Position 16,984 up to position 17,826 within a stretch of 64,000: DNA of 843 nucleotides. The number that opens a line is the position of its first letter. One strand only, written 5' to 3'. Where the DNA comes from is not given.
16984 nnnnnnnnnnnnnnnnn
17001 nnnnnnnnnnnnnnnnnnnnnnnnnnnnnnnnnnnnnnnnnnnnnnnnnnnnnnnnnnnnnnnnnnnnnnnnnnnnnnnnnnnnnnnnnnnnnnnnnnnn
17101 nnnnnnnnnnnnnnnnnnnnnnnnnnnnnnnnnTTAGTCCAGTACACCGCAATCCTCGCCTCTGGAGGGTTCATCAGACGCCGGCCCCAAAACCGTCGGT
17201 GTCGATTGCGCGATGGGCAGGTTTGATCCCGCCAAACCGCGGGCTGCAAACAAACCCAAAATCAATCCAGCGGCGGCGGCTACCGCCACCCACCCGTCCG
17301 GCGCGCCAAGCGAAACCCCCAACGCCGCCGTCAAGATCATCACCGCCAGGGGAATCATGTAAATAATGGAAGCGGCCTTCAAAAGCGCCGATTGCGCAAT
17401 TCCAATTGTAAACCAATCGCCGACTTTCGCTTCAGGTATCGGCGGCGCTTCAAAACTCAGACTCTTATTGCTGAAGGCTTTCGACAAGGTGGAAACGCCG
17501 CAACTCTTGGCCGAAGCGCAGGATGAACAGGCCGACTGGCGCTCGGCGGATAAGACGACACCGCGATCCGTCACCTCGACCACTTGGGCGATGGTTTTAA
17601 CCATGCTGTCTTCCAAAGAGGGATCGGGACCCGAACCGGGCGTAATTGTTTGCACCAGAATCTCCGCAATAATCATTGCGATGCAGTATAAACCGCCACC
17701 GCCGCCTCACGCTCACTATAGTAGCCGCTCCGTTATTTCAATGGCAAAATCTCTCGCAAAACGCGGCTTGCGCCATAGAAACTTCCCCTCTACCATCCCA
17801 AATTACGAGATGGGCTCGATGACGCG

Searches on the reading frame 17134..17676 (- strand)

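Call 74: search_protein_families(library=pfam, proteins=[window:17134-17676:-], max_evalue=0.001)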
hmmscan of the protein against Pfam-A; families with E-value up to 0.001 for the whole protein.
window:17134-17676:- (180 aa): 1 family
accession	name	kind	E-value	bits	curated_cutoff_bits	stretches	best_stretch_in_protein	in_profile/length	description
PF04246.17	RseC_MucC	-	2.1e-26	92.8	24.4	1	32-150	1-116/130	Positive regulator of sigma(E), RseC/MucC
